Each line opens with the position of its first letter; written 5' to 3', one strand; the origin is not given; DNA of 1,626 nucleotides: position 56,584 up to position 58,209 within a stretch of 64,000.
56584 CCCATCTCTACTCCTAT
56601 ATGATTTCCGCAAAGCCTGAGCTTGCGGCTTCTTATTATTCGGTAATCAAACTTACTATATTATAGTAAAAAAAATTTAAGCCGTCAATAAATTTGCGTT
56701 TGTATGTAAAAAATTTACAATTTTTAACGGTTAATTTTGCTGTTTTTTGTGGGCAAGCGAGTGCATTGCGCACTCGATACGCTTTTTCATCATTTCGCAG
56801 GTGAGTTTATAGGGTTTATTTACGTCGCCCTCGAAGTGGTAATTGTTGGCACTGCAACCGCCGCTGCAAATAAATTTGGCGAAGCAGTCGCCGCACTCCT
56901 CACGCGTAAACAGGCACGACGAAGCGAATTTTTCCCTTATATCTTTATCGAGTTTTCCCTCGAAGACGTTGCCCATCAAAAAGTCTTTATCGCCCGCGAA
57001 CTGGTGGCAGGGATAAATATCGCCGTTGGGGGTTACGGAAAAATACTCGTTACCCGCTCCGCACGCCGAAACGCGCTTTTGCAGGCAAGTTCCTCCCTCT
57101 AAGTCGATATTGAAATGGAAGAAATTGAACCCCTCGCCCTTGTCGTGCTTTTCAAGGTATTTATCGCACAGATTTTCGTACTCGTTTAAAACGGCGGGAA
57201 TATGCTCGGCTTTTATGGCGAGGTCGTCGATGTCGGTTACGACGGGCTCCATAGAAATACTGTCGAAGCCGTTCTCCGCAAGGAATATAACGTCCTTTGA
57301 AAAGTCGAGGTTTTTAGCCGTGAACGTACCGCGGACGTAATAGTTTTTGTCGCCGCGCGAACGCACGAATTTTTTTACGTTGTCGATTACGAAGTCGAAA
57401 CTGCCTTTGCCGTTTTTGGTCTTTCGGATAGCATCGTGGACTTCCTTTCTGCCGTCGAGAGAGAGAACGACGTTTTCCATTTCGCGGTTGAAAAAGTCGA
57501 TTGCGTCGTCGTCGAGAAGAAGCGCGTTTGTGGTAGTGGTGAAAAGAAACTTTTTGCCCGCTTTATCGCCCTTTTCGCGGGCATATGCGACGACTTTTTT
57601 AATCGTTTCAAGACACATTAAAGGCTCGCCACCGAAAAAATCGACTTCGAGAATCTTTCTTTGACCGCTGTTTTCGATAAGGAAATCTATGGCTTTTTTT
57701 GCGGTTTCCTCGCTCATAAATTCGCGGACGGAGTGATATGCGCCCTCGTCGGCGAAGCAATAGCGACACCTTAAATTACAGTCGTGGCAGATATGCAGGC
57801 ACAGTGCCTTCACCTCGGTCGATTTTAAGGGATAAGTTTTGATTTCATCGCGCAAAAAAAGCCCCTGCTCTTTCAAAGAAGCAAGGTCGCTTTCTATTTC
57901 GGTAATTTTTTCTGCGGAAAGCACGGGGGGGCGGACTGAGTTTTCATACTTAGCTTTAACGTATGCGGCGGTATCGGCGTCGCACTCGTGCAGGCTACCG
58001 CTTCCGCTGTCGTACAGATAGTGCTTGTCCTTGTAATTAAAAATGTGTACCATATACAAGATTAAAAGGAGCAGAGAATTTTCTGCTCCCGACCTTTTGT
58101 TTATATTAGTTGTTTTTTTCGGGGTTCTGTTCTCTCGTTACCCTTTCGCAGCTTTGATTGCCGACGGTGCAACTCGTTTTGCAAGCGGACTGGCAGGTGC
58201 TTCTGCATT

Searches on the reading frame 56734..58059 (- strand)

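Call 70: search_protein_families(library=pfam, proteins=[window:56734-58059:-], max_evalue=0.00001)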
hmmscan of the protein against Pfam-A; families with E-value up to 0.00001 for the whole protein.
window:56734-58059:- (442 aa): 2 families
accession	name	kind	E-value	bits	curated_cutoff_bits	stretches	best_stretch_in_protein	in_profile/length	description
PF04055.27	Radical_SAM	-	5.2e-15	56.4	29.5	1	91-234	4-139/166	Radical SAM superfamily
PF13353.11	Fer4_12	-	2.6e-12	47.6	22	1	87-221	8-132/137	4Fe-4S single cluster domain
